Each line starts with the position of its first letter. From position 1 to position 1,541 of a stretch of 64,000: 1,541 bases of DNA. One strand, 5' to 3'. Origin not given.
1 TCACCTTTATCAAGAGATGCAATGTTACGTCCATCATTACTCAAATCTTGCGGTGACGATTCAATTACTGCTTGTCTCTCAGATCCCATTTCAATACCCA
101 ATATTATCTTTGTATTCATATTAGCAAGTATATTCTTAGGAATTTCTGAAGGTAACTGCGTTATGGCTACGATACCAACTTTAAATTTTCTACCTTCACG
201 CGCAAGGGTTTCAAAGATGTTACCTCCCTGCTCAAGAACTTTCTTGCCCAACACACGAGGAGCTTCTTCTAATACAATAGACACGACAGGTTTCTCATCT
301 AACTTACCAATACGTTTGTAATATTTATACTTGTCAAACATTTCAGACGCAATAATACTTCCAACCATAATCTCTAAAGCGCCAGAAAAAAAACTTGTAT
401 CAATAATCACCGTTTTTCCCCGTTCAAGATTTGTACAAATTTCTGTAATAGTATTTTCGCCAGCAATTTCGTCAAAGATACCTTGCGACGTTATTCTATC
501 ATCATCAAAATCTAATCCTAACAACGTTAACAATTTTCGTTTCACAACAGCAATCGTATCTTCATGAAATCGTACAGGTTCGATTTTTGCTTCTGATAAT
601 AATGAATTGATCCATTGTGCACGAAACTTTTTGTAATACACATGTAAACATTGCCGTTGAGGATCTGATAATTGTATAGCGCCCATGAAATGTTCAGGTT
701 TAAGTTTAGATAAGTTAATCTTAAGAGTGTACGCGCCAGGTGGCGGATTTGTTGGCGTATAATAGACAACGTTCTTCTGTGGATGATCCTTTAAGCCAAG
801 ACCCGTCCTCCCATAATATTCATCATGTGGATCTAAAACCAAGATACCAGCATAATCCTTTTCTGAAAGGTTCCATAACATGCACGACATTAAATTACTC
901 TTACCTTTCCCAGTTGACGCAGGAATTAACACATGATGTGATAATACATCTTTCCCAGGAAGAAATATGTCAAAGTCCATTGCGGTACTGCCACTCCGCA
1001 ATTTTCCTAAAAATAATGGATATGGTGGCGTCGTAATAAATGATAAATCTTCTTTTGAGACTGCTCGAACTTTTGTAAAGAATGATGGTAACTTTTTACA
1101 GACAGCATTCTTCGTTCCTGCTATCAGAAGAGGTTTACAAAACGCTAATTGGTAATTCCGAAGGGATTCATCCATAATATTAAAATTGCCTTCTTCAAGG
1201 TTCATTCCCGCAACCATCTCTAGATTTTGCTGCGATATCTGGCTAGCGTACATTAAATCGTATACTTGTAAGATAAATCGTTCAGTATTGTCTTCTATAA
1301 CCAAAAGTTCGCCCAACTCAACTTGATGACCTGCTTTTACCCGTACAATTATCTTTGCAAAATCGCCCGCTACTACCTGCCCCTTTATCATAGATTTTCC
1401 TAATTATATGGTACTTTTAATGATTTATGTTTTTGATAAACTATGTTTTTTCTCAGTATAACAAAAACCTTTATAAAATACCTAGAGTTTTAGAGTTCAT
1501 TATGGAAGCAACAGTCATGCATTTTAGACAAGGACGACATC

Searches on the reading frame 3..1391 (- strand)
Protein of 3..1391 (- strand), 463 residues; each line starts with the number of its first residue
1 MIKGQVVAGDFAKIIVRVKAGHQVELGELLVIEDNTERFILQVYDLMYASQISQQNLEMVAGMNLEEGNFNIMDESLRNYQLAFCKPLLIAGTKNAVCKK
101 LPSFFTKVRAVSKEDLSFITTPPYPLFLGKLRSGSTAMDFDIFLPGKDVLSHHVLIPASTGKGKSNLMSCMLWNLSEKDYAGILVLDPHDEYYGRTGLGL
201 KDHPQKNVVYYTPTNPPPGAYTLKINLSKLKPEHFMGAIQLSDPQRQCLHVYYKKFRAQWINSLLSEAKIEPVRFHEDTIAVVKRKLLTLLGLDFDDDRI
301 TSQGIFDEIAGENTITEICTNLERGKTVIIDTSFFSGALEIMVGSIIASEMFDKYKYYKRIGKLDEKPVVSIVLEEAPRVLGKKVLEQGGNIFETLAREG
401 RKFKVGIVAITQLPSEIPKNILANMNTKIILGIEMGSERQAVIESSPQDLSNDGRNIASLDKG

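Call 7: search_protein_families(library=pfam, proteins=[window:3-1391:-], max_evalue=0.01)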
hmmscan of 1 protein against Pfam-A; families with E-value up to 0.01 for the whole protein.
window:3-1391:- (463 aa): 2 families
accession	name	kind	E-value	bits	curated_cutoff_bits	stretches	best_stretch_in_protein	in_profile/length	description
PF01935.23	DUF87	-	7.1e-28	98.6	23.2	1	128-348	3-217/220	Helicase HerA, central domain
PF12846.13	AAA_10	-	0.00043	19.9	27.5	0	386-422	255-291/362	AAA-like domain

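Call 8: search_protein_families(library=ncbifam, proteins=[window:3-1391:-], max_evalue=0.01)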
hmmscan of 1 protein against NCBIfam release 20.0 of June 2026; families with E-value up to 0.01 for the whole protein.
window:3-1391:- (463 aa): 9 families
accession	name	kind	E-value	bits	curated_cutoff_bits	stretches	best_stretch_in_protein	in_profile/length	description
NF040937.1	HerA_Thermprot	equivalog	9.1e-21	73.8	800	2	314-461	296-442/487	DNA double-strand break repair helicase HerA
NF040819.1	helicase_HerA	equivalog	2.1e-20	72.7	970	2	368-463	403-497/561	DNA double-strand break repair helicase HerA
NF053655.1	CedD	equivalog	5e-18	65.1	600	1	123-462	196-504/527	DNA-translocating ATPase CedD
NF042943.1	HerA_antiphage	equivalog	1.2e-13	50.5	800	1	342-461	412-530/566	anti-phage-associated helicase HerA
NF033849.1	ser_rich_anae_1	subfamily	9e-11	39.9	650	1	343-444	992-1101/1163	serine-rich protein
NF042944.1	HerA_antiphage_2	equivalog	3.6e-07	29.3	850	1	327-461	379-523/576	anti-phage-associated helicase HerA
NF045975.1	VirB4_plasma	equivalog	6.4e-07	27.5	590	1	126-192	491-555/894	Mbov_0397 family ICE element conjugal transfer ATPase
TIGR03928.1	T7_EssCb_Firm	equivalog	0.0012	16.5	778.4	1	356-456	903-1003/1296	type VII secretion protein EssC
TIGR02746.1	TraC-F-type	equivalog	0.0026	15.7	567.05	0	372-431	644-707/800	type IV secretion system protein TraC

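Call 9: find_homologous_proteins(query=window:3-1391:-)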
Query window:3-1391:- (463 aa): 3101 proteins with E <= 0.001 among 8000 candidates; the best 120 are listed.
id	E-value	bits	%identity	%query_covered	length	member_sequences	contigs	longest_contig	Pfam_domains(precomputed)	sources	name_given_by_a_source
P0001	0.0e+0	1037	100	100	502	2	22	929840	PF01935.24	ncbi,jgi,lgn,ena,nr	ncbi:ATP-binding protein [Candidatus Woesearchaeota archaeon]|jgi:uncharacterized protein|nr:ATP-bin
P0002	6.2e-278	940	90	100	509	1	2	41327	PF01935.24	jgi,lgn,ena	-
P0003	2.9e-240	816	78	100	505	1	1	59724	PF01935.24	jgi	jgi:uncharacterized protein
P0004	4.0e-240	815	77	100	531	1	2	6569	PF01935.24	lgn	-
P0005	1.3e-239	814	77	100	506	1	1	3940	PF01935.24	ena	-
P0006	1.9e-239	813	78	100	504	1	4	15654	PF01935.24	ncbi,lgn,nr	ncbi:MAG: ATP-binding protein [Nanoarchaeota archaeon]|nr:ATP-binding protein [Nanoarchaeota archaeo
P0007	9.5e-239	811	75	100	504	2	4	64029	PF01935.24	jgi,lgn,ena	-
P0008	2.1e-238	810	76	100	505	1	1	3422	PF01935.24,PF12846.14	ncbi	ncbi:MAG: ATP-binding protein [Candidatus Woesearchaeota archaeon]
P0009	1.0e-237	807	77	100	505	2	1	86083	PF01935.24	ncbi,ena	-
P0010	3.6e-237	806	74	100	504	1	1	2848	PF01935.24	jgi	jgi:hypothetical protein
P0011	5.0e-237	805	76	100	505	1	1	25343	PF01935.24,PF12846.14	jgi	jgi:uncharacterized protein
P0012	7.9e-237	804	76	100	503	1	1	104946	PF01935.24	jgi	jgi:uncharacterized protein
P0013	3.4e-236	802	76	100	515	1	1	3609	PF01935.24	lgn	-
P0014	3.7e-236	802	75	100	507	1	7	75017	PF01935.24,PF12846.14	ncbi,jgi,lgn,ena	-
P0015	5.4e-236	802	76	100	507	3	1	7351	PF01935.24,PF12846.14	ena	-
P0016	5.6e-236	802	77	100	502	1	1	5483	PF01935.24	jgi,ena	-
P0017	6.9e-236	801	76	100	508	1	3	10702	PF01935.24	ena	-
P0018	7.0e-236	801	76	100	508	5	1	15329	PF01935.24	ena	-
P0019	7.8e-236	801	75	100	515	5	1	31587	PF01935.24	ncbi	-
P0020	1.2e-235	800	76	100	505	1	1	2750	PF01935.24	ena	-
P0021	1.6e-235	800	77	100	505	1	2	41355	PF01935.24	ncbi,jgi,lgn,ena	-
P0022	1.9e-235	800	76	100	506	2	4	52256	PF01935.24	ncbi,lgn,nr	ncbi:ATP-binding protein [Candidatus Woesearchaeota archaeon]|nr:ATP-binding protein [Candidatus Woe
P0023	2.6e-235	799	74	100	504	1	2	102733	PF01935.24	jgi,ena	-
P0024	2.9e-235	799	76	100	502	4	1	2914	PF01935.24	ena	-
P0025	3.1e-235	799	75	100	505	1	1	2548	PF01935.24,PF12846.14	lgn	-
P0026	3.1e-235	799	76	100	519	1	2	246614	PF01935.24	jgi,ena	jgi:uncharacterized protein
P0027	3.5e-235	799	75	100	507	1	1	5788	PF01935.24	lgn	-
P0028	5.1e-235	798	75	100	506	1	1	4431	PF01935.24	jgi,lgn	-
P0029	5.6e-235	798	75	100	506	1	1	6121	PF01935.24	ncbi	-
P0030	6.2e-235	798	76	100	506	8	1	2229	PF01935.24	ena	-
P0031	6.8e-235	798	73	100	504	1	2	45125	PF01935.24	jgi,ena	-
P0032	7.7e-235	798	76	100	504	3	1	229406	PF01935.24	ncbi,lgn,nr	ncbi:MAG: ATP-binding protein [archaeon]|nr:ATP-binding protein [archaeon]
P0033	2.7e-234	796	74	100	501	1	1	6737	PF01935.24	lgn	-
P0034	3.0e-234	796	75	100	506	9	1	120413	PF01935.24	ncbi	-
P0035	3.1e-234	796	76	100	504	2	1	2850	PF01935.24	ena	-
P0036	3.2e-234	796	75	100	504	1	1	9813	PF01935.24,PF12846.14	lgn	-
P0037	4.1e-234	795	76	100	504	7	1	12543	PF01935.24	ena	-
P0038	4.4e-234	795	75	100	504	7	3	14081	PF01935.24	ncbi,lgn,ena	ncbi:MAG: ATP-binding protein [Nanoarchaeota archaeon]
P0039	7.2e-234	795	77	100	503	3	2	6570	PF01935.24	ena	-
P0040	7.5e-234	795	76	100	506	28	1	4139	PF01935.24,PF09378.17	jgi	-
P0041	1.2e-233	794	75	100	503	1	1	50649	PF01935.24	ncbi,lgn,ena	-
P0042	1.2e-233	794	76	100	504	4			PF01935.24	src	-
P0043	1.6e-233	793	75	100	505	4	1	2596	PF01935.24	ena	-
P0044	2.2e-233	793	74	100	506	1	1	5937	PF01935.24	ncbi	-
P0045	2.3e-233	793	75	100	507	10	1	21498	PF01935.24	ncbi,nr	ncbi:ATP-binding protein [Candidatus Woesearchaeota archaeon]|nr:ATP-binding protein [Candidatus Woe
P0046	2.4e-233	793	74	100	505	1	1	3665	PF01935.24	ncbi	-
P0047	3.7e-233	792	76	100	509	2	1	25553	PF01935.24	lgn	-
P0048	1.2e-232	791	76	100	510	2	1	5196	PF01935.24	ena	-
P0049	1.2e-232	791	76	100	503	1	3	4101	PF01935.24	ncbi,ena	-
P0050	1.3e-232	791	75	100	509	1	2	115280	PF01935.24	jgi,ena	-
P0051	1.6e-232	790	74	100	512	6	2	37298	PF01935.24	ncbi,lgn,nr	ncbi:ATP-binding protein [Candidatus Woesearchaeota archaeon]|nr:ATP-binding protein [Candidatus Woe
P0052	2.0e-232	790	75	100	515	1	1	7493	PF01935.24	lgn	-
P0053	2.1e-232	790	74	100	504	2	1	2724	PF01935.24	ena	-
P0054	2.1e-232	790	73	100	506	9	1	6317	PF01935.24,PF12846.14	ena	-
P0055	2.1e-232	790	74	100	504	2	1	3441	PF01935.24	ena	-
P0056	2.7e-232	789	76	100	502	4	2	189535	PF01935.24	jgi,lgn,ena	jgi:uncharacterized protein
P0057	4.9e-232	789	75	100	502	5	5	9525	PF01935.24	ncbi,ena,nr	ncbi:MAG TPA: ATP-binding protein [Candidatus Nanoarchaeia archaeon]|nr:ATP-binding protein [Candida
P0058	5.7e-232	788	75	100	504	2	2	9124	PF01935.24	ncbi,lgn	-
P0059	6.2e-232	788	74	100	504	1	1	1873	PF01935.24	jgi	-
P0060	6.5e-232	788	74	100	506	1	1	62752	PF01935.24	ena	-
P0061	6.6e-232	788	76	100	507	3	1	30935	PF01935.24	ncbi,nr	ncbi:ATPase [archaeon]|nr:ATPase [archaeon]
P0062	1.1e-231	787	75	100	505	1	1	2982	PF01935.24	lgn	-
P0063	1.3e-231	787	75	100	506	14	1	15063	PF01935.24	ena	-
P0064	1.4e-231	787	74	100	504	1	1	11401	PF01935.24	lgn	-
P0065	1.4e-231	787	73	100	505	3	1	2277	PF01935.24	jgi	jgi:hypothetical protein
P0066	1.7e-231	787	74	100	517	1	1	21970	PF01935.24,PF12846.14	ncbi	ncbi:MAG: ATP-binding protein [Nanoarchaeota archaeon]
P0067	2.2e-231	786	74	100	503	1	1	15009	PF01935.24,PF12846.14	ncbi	-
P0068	2.6e-231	786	75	100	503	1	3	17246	PF01935.24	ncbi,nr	ncbi:MAG: ATP-binding protein [Nanoarchaeota archaeon]|nr:ATP-binding protein [Nanoarchaeota archaeo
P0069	2.7e-231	786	75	100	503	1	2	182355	PF01935.24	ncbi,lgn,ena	-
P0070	3.5e-231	786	74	100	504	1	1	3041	PF01935.24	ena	-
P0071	5.4e-231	785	74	100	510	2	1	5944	PF01935.24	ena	-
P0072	8.6e-231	785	75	100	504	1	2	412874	PF01935.24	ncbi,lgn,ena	-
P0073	9.7e-231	784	74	100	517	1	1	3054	PF01935.24,PF12846.14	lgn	-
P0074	1.1e-230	784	74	100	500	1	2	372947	PF01935.24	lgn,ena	-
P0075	1.8e-230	783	74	100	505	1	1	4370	PF01935.24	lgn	-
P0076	2.4e-230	783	74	100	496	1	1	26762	PF01935.24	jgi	jgi:uncharacterized protein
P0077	2.8e-230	783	74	100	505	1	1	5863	PF01935.24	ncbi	-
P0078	3.2e-230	783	75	100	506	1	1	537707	PF01935.24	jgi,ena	jgi:uncharacterized protein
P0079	3.5e-230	783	75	100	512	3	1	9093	PF01935.24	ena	-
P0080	4.3e-230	782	73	100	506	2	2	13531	PF01935.24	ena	-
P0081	6.1e-230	782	74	100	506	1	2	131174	PF01935.24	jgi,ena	jgi:uncharacterized protein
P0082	6.2e-230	782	73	100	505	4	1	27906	PF01935.24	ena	-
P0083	6.2e-230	782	75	100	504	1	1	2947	PF01935.24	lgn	-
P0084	7.3e-230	781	73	100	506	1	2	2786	PF01935.24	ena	-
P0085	1.5e-229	780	73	100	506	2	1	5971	PF01935.24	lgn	-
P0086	1.6e-229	780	74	100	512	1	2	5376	PF01935.24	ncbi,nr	ncbi:ATP-binding protein [Candidatus Woesearchaeota archaeon]|nr:ATP-binding protein [Candidatus Woe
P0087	2.2e-229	780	73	100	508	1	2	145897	PF01935.24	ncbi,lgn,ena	-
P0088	2.7e-229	780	73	100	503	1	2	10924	PF01935.24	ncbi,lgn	-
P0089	3.4e-229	779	74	100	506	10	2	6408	PF01935.24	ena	-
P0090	4.9e-229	779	73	100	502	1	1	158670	PF01935.24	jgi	jgi:uncharacterized protein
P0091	6.0e-229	778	73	100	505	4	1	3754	PF01935.24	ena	-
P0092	1.9e-228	777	73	100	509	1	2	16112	PF01935.24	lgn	-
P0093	2.3e-228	777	74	100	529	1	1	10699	PF01935.24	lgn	-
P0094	3.8e-228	776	74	100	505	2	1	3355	PF01935.24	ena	-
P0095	8.0e-228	775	75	100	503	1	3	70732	PF01935.24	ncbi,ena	-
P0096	1.1e-227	774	74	100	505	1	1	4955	PF01935.24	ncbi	-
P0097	1.8e-227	774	73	100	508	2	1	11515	PF01935.24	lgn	-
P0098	2.2e-227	773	73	100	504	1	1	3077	PF01935.24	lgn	-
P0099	2.6e-227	773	73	100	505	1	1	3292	PF01935.24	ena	-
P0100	2.7e-227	773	72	100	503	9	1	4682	PF01935.24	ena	-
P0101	2.8e-227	773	73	100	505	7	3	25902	PF01935.24,PF12846.14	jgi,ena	-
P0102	4.2e-227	772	73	100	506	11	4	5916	PF01935.24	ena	-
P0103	7.1e-227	772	73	100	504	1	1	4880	PF01935.24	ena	-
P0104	7.6e-227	771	73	100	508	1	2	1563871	PF01935.24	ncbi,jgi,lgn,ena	ncbi:MAG: ATP-binding protein [Candidatus Woesearchaeota archaeon]|jgi:hypothetical protein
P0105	1.2e-226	771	72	100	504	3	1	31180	PF01935.24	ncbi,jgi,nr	ncbi:ATP-binding protein [Candidatus Woesearchaeota archaeon]|jgi:uncharacterized protein|nr:ATP-bin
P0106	2.4e-226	770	73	100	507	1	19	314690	PF01935.24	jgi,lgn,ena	jgi:uncharacterized protein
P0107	5.6e-226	769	72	100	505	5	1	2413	PF01935.24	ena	-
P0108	1.2e-225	768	77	94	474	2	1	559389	PF01935.24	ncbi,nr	ncbi:ATPase [Candidatus Woesearchaeota archaeon CG10_big_fil_rev_8_21_14_0_10_45_16]|nr:MAG: ATPase 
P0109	1.2e-225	768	71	100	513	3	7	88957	PF01935.24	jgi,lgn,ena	-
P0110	1.4e-225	767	73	100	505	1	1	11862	PF01935.24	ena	-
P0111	2.2e-225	767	74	100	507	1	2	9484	PF01935.24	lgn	-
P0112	2.8e-225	766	73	100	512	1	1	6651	PF01935.24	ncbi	-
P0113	3.6e-225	766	72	100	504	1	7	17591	PF01935.24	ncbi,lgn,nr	ncbi:ATP-binding protein [Candidatus Woesearchaeota archaeon]|nr:ATP-binding protein [Candidatus Woe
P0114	4.8e-225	766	73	100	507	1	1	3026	PF01935.24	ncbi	-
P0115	5.7e-225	765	72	100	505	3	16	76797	PF01935.24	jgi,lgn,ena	-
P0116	7.0e-225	765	72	100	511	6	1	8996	PF01935.24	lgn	-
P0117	9.2e-225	765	72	100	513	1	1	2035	PF01935.24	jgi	-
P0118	1.0e-224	764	71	100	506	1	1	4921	PF01935.24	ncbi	-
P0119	1.1e-224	764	72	100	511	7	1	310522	PF01935.24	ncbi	-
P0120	1.2e-224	764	71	100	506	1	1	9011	PF01935.24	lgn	-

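Call 13: find_encoding_contigs(protein=P0001, flank=10000, max_places=4)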
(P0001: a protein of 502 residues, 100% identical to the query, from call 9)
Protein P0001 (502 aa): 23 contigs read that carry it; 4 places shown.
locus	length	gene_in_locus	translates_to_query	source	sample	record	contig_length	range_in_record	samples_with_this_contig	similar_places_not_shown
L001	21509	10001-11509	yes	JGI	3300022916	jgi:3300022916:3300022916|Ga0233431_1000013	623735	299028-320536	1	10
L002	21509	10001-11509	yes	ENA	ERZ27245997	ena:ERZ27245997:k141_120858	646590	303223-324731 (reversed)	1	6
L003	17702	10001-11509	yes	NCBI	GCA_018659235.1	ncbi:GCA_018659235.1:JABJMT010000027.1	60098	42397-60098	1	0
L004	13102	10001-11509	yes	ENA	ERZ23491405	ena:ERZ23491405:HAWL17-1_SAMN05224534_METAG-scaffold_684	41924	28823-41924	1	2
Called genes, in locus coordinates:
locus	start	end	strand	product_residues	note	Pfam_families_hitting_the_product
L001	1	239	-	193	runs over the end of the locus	PF07722:Peptidase_C26 (weak), PF00117:GATase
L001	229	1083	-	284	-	PF01177:Asp_Glu_race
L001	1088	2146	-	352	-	PF07478:Dala_Dala_lig_C, PF13535:ATP-grasp_4 (faint)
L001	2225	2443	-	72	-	-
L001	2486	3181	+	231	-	PF01015:Ribosomal_S3Ae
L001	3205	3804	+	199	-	PF00149:Metallophos, PF12850:Metallophos_2, PF14582:Metallophos_3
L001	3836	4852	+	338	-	-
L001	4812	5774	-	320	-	PF08068:DKCLD, PF01509:TruB_N, PF21238:Pus10_C, PF16198:TruB_C_2, PF01472:PUA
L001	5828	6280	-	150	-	PF01198:Ribosomal_L31e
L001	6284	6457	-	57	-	-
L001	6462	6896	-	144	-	PF01090:Ribosomal_S19e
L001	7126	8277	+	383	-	-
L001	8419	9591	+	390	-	-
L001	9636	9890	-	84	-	PF01247:Ribosomal_L35Ae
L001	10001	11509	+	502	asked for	PF01935:DUF87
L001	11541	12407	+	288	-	PF06550:SPP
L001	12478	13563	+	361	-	-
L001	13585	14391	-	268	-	PF23023:Anti-Pycsar_Apyc1, PF13483:Lactamase_B_3 (weak), PF12706:Lactamase_B_2, PF00753:Lactamase_B (faint)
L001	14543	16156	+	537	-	PF00118:Cpn60_TCP1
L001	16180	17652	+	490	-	PF01066:CDP-OH_P_transf, PF00781:DAGK_cat (weak)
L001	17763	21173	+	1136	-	PF18911:PKD_4 (weak), PF22352:K319L-like_PKD (faint), PF18911:PKD_4, PF00801:PKD (weak), PF18911:PKD_4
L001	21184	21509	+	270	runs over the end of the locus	-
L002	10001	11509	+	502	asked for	PF01935:DUF87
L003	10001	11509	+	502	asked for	PF01935:DUF87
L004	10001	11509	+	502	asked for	PF01935:DUF87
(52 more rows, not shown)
